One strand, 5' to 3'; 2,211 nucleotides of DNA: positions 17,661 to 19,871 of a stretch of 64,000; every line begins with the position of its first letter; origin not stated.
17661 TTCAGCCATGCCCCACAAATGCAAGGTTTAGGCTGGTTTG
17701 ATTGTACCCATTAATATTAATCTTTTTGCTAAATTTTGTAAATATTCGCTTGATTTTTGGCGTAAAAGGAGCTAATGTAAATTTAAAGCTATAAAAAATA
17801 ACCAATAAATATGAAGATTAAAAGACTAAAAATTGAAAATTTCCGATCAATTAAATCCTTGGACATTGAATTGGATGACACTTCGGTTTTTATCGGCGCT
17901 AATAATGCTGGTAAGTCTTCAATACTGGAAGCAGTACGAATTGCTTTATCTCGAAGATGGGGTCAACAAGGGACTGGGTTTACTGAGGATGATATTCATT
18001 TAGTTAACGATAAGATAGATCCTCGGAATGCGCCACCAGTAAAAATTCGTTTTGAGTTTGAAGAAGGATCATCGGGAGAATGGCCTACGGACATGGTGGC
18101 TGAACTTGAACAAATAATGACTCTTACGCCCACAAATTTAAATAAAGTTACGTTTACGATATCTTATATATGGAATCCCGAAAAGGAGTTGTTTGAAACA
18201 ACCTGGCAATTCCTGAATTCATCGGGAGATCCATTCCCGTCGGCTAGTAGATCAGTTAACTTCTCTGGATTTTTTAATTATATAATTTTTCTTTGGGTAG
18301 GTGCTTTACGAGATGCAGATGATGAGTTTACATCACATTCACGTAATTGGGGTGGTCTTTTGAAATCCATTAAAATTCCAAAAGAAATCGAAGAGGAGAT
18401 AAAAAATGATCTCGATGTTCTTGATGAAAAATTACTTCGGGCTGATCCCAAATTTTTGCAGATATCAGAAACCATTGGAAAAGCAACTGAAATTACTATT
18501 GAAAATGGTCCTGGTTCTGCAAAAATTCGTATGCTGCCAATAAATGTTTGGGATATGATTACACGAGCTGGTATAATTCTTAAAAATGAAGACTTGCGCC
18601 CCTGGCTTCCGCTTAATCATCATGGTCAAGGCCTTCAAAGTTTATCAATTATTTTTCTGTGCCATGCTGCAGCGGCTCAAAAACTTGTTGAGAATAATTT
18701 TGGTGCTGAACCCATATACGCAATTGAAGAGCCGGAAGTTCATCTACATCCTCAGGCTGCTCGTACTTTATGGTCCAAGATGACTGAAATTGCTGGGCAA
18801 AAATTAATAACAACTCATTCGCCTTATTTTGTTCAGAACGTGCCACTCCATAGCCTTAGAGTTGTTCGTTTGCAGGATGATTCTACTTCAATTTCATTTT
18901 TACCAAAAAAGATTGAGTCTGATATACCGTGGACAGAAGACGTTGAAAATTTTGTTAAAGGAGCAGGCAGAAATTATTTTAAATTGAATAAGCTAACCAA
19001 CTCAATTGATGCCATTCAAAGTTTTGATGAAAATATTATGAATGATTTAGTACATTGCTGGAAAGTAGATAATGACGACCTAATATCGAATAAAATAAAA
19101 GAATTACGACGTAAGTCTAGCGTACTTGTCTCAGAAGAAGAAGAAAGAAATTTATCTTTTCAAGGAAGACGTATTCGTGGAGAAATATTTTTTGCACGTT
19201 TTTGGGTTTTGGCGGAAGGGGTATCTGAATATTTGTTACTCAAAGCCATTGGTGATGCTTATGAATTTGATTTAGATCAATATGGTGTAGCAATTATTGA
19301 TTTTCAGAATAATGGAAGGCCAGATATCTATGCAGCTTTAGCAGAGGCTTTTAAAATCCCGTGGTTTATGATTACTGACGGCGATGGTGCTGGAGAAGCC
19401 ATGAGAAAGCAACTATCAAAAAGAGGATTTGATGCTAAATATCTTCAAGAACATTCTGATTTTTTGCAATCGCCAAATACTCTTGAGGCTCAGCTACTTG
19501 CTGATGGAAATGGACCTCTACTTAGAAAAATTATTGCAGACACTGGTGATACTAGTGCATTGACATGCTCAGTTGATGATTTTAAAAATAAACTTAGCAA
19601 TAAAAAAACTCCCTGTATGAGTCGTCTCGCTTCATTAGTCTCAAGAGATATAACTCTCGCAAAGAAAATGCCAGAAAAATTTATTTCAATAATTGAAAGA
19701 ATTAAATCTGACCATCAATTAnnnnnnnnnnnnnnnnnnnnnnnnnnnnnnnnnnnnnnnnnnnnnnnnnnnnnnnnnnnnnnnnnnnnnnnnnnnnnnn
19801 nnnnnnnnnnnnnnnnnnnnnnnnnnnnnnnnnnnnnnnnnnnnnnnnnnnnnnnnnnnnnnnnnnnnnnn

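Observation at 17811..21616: Complete Gabija-like (class 2 OLD + UvrD) operon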

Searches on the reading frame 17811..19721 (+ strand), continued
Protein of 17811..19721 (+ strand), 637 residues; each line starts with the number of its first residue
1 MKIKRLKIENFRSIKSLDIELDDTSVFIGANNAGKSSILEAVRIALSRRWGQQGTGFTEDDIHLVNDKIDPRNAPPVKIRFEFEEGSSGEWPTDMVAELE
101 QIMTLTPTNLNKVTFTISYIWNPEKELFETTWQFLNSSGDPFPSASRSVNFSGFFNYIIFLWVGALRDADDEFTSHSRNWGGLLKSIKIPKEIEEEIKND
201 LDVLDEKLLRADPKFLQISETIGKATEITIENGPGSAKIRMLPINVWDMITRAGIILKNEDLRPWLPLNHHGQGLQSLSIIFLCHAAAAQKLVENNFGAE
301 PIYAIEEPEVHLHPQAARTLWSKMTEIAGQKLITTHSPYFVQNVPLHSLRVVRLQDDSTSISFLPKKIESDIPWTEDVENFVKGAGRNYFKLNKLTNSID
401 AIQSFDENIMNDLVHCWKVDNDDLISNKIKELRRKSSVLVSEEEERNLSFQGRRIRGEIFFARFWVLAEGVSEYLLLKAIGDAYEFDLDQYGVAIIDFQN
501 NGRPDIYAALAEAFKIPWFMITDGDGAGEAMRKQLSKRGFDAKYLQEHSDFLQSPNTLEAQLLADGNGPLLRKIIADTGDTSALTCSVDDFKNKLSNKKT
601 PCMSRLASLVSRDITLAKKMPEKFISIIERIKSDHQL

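Call 39: fold_search(model_id=the predicted structure, library=pdb)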
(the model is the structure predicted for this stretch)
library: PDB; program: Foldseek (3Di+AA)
matches with E <= 10: 741; with E <= 0.001: 202
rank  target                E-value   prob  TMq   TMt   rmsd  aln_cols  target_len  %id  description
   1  6p74                  4.8e-22  1.00  0.48  0.58  13.7       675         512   17  OLD nuclease from Thermus Scotoductus (released 2020-01-29)
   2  8x5i_D                8.6e-21  1.00  0.53  0.60  12.5       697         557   16  Structure of ATP/Mg2+ bound Gabija GajA (released 2024-02-28)
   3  8sm3_A                1.0e-20  1.00  0.46  0.53  15.5       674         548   14  Structure of Bacillus cereus VD045 Gabija GajA-GajB Complex (released 2023-11-22)
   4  8u7i_A                1.3e-20  1.00  0.47  0.48  14.8       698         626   15  Structure of the phage immune evasion protein Gad1 bound to the Gabija GajAB complex (released 2023-11-22)
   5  8x5i_B                3.4e-20  1.00  0.52  0.59  12.3       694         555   17  Structure of ATP/Mg2+ bound Gabija GajA (released 2024-02-28)
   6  8x5i_C                5.1e-17  1.00  0.45  0.59  12.1       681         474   13  Structure of ATP/Mg2+ bound Gabija GajA (released 2024-02-28)
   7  8x5i_A                7.9e-17  1.00  0.50  0.65  10.3       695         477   14  Structure of ATP/Mg2+ bound Gabija GajA (released 2024-02-28)
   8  8tjy_A                1.8e-16  1.00  0.47  0.61   9.2       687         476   14  Structure of Gabija AB complex (released 2024-04-24)
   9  9lpa_B                1.6e-15  1.00  0.37  0.32  13.2       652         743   14  The cryo-EM structure of retron Eco8 in an active state (released 2025-11-19)
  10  8jqb_A                2.7e-15  1.00  0.44  0.58  12.3       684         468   13  Structure of Gabija GajA-GajB 4:4 Complex (released 2024-02-28)
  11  8j4t_A                2.9e-15  1.00  0.52  0.68   5.9       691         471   13  GajA-GajB complex (released 2024-02-21)
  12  9x9b_B                5.9e-15  1.00  0.42  0.36  15.3       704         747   14  Retron-Eco8 complex with ATP-Mg2+ (released 2026-03-04)
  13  9lp9_B                1.3e-14  1.00  0.40  0.35  17.9       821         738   13  The cryo-EM structure of retron Eco8 in a standby state (released 2025-11-19)
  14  9x94_J                1.4e-14  1.00  0.40  0.35  15.7       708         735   13  Apo Retron-Eco8 complex (released 2026-03-18)
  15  9x94_F                1.5e-14  1.00  0.39  0.34  15.8       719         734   14  Apo Retron-Eco8 complex (released 2026-03-18)
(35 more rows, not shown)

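Call 54: find_related_loci(query=A1, collection=genome_contigs, flank=4000)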
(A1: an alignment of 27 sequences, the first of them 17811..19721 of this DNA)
Query A1 (637 aa) in genome_contigs; peptide patterns used: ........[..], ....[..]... (x = any residue, [..] = any of these).
599 stretches matched a pattern (row limit reached: there are more); 372 encode a relative of the query (tblastn E <= 1e-3); the best 80 are kept; 80 distinct loci.
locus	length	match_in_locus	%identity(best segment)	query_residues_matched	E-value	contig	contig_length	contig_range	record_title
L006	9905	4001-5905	59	1-633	0e+0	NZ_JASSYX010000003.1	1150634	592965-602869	Pedobacter ginsengisoli strain Gsoil 104 3, whole genome shotgun sequence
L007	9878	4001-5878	43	1-624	8e-169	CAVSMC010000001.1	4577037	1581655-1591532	MAG: uncultured beta proteobacterium isolate MFD04944.bin.1.190 genome assembly, contig: contig_14578, whole genome shot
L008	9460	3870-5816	32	1-631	1e-121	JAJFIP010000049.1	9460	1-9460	MAG: Emcibacter sp. isolate OFTM146 OFTM146_48, whole genome shotgun sequence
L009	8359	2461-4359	36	1-629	1e-116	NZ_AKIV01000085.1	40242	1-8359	Polaromonas sp. CF318 PMI15_contig_163.163, whole genome shotgun sequence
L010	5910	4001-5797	32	1-598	1e-100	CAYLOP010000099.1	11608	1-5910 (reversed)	MAG TPA_asm: uncultured Anaerolineaceae bacterium isolate binchicken_co34_523 genome assembly, contig: NODE_9619_length_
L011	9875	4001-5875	31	1-625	1e-98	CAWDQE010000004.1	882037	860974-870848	MAG: uncultured Planctomycetia bacterium isolate MFD01231.bin.2.20 genome assembly, contig: contig_18409, whole genome s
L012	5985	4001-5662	30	1-562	4e-78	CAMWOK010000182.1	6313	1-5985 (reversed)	MAG TPA_asm: uncultured Lachnospiraceae bacterium isolate SRR14411345_bin.8_metawrap_v1.3_MAG genome assembly, contig: N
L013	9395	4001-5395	30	1-538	4e-65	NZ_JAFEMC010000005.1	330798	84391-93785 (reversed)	Sphingomonas longa strain BT552 NODE_5_length_330798_cov_42.030573, whole genome shotgun sequence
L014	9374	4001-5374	36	1-528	3e-64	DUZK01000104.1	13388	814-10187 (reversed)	MAG TPA_asm: Deltaproteobacteria bacterium isolate MAG_15370_dsfb_81 Ga0180009_10005633, whole genome shotgun sequence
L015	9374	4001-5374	34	1-528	7e-64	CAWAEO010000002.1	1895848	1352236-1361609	MAG: Nitrospirota bacterium isolate MFD03726.bin.2.162 genome assembly, contig: contig_20326, whole genome shotgun seque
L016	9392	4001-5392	27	1-538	4e-64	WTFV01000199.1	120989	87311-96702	MAG: Acidobacteria bacterium isolate CO36386bin_12 NODE_104_length_120989_cov_21.340351, whole genome shotgun sequence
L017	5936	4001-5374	34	1-528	3e-63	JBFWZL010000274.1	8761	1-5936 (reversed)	MAG: Candidatus Binatia bacterium isolate CA_2019_TPBS_187 NODE_30913_length_8761_cov_3.879314_TPBS, whole genome shotgu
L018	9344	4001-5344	27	1-525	3e-60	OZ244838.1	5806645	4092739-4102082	MAG: Vicinamibacterales bacterium isolate 9acdbeb3-a231-4dbc-ad07-da4441d3703d genome assembly, chromosome: 1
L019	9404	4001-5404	35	1-538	9e-58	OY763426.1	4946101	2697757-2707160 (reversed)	MAG: Candidatus Binatia bacterium isolate bff738c7-9683-4f94-b287-c2cb1e0b670a genome assembly, chromosome: 1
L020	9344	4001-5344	27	1-525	2e-57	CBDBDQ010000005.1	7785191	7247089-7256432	MAG: Spirochaetia bacterium isolate f652f7ba-8847-4161-9e61-b7674eda2487 genome assembly, contig: contig_5, whole genome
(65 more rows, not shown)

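Call 57: find_encoding_contigs(protein=P0004, flank=8000, max_places=1)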
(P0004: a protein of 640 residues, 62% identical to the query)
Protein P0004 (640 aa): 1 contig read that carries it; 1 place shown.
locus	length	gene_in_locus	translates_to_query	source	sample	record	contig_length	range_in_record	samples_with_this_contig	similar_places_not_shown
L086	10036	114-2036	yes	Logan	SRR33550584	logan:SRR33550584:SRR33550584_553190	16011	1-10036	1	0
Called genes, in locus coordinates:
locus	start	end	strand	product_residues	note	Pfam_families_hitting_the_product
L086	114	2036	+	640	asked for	PF02463:SMC_N (weak), PF11398:DUF2813, PF13175:AAA_15, PF13476:AAA_23, PF13304:AAA_21, PF13175:AAA_15, PF11398:DUF2813, PF20469:OLD-like_TOPRIM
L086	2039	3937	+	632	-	PF00580:UvrD-helicase, PF13245:AAA_19, PF13604:AAA_30 (faint), PF13361:UvrD_C, PF13538:UvrD_C_2 (faint)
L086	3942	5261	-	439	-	PF00239:Resolvase, PF07508:Recombinase, PF13408:Zn_ribbon_recom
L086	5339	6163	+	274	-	PF13365:Trypsin_2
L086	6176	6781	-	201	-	-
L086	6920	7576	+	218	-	PF20582:UPF0758_N, PF04002:RadC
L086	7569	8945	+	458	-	PF02976:MutH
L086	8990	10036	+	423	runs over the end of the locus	PF00145:DNA_methylase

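Call 58: find_encoding_contigs(protein=P0019, flank=8000, max_places=1)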
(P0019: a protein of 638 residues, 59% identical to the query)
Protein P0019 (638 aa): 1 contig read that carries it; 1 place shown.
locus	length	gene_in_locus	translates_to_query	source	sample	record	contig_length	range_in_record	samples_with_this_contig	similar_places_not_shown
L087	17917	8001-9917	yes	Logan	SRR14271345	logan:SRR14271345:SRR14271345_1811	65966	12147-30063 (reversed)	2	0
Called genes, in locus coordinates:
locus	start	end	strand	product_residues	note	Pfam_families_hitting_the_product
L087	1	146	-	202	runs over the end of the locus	PF01936:NYN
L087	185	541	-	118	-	PF04519:Bactofilin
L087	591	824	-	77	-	-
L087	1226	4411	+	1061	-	PF13091:PLDc_2, PF04851:ResIII (faint), PF00176:SNF2-rel_dom, PF00271:Helicase_C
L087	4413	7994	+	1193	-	PF02384:N6_Mtase (faint), PF07669:Eco57I, PF12950:TaqI_C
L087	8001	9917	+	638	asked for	PF02463:SMC_N (faint), PF11398:DUF2813, PF13175:AAA_15, PF13476:AAA_23, PF13304:AAA_21, PF11398:DUF2813, PF20469:OLD-like_TOPRIM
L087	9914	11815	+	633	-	PF00580:UvrD-helicase, PF13245:AAA_19, PF13361:UvrD_C, PF13538:UvrD_C_2 (faint)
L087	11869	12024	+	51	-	-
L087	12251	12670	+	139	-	-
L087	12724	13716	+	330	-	-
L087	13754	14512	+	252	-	PF01580:FtsK_SpoIIIE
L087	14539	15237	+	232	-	PF04471:Mrr_cat, PF13156:Mrr_cat_2 (weak), PF22722:NA-iREase1, PF01396:Zn_ribbon_Top1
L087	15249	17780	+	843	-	PF01443:Viral_helicase1 (faint), PF00580:UvrD-helicase, PF13087:AAA_12 (faint), PF13245:AAA_19, PF13604:AAA_30 (faint), PF13361:UvrD_C, PF13538:UvrD_C_2 (weak), PF01396:Zn_ribbon_Top1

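Call 61: search_protein_families(library=ncbifam, proteins=[window:17811-19721:+], max_evalue=0.001)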
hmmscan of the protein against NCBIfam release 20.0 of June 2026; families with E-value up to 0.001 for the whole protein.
window:17811-19721:+ (637 aa): 10 families
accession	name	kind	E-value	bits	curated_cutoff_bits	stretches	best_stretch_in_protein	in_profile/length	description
NF041760.1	PtuA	equivalog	1.6e-15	57.1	500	2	2-47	51-97/524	retron Ec78 anti-phage system effector ATPase PtuA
NF047739.1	antiphage_MADS3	equivalog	1.2e-14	54.4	420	2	3-43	2-42/427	methylation-associated defense system AAA family ATPase MAD3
NF038234.1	retron_eff_Eco8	equivalog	4.3e-14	52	250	2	1-43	1-44/679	retron Eco8 family effector endonuclease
TIGR00611.2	recf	equivalog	1.6e-10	40.7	172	1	3-45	1-44/339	DNA replication/repair protein RecF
NF003034.1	PRK03918.1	equivalog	6.9e-10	37.6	700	1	1-68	1-69/878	DNA double-strand break repair ATPase Rad50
NF002572.0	PRK02224.1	equivalog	3e-07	29.1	1087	1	1-46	1-47/888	DNA double-strand break repair ATPase Rad50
NF002244.0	PRK01156.1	equivalog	2.7e-06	25.8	847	1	1-46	1-47/895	DNA double-strand break repair ATPase Rad50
NF041034.1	Rad50_Sulf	equivalog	1.7e-05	22.9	1000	1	1-48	1-49/872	DNA double-strand break repair ATPase Rad50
NF053563.1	Rkd4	equivalog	3e-05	22.3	860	1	2-46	2-47/747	arcadin-4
NF041035.1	Rad50_Halo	equivalog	4.5e-05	22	1000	1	1-46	1-47/883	DNA double-strand break repair ATPase Rad50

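Call 78: find_encoding_contigs(protein=P0019, flank=10000, max_places=1)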
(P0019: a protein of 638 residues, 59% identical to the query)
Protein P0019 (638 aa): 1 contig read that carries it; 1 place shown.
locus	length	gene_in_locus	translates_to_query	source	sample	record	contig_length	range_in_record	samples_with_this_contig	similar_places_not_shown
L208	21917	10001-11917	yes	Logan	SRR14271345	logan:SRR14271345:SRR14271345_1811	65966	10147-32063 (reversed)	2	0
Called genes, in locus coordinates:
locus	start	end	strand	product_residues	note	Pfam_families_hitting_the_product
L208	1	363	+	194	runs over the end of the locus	PF01510:Amidase_2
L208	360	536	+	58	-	-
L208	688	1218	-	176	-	-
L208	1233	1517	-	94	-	PF00216:Bac_DNA_binding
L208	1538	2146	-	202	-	PF01936:NYN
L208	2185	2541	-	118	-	PF04519:Bactofilin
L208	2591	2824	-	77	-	-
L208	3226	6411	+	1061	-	PF13091:PLDc_2, PF04851:ResIII (faint), PF00176:SNF2-rel_dom, PF00271:Helicase_C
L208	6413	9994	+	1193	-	PF02384:N6_Mtase (faint), PF07669:Eco57I, PF12950:TaqI_C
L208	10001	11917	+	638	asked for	PF02463:SMC_N (faint), PF11398:DUF2813, PF13175:AAA_15, PF13476:AAA_23, PF13304:AAA_21, PF11398:DUF2813, PF20469:OLD-like_TOPRIM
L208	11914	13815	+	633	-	PF00580:UvrD-helicase, PF13245:AAA_19, PF13361:UvrD_C, PF13538:UvrD_C_2 (faint)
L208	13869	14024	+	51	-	-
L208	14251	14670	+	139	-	-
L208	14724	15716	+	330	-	-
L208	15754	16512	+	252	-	PF01580:FtsK_SpoIIIE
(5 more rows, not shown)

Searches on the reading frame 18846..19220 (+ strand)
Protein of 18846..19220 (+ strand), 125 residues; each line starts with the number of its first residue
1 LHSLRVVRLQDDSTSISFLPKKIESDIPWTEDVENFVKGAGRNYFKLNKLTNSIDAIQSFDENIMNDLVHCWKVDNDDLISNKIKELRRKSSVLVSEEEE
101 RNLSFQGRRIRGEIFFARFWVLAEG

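Call 59: search_protein_families(library=pfam, proteins=[window:18846-19220:+], max_evalue=10)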
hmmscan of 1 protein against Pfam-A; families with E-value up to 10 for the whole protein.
seq(125 aa): 0 families
